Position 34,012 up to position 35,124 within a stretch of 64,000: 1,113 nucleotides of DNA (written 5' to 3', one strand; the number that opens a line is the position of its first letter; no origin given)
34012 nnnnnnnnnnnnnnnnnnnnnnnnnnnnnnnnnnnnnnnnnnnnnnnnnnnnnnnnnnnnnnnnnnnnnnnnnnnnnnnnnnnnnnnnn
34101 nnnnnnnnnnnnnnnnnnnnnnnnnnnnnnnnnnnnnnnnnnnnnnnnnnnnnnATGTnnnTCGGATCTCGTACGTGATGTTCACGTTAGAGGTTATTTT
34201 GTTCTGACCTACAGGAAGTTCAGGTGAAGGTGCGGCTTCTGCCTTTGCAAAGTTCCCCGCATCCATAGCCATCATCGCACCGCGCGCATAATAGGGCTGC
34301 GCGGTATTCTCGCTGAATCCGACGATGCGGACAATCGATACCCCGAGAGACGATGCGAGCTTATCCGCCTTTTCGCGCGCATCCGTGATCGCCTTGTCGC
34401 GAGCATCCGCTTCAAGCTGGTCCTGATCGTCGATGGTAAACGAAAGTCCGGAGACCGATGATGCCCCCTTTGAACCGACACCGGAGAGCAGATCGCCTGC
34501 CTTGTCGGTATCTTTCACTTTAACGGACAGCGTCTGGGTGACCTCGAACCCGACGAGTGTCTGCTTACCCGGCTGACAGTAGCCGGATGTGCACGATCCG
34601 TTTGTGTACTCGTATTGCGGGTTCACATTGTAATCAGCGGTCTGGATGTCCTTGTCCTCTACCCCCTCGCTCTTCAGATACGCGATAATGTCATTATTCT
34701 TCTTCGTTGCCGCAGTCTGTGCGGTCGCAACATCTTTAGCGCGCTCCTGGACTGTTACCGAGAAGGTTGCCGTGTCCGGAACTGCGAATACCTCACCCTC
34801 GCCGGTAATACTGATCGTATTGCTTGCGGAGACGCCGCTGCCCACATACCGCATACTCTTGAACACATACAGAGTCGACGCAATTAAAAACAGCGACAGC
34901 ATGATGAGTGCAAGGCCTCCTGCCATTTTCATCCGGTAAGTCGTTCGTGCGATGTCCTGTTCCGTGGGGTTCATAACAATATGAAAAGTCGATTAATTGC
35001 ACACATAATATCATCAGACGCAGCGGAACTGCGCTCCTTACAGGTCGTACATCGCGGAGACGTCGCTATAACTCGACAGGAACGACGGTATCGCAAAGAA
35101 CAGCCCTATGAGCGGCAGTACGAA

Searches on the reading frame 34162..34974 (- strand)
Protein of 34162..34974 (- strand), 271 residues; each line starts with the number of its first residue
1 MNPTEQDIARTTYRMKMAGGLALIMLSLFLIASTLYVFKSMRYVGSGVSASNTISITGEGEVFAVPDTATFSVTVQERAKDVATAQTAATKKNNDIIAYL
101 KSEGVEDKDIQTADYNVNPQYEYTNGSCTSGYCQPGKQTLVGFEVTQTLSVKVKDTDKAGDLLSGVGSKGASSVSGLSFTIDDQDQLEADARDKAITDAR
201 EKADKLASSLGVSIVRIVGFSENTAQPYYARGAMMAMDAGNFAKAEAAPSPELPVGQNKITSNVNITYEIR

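Call 29: search_protein_families(library=pfam, proteins=[window:34162-34974:-], max_evalue=0.001)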
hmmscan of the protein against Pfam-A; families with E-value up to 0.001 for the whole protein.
window:34162-34974:- (271 aa): 1 family
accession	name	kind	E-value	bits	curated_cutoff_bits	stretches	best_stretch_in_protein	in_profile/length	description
PF04402.19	SIMPL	-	2.1e-56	191.9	25.2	1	54-268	1-205/205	Protein of unknown function (DUF541)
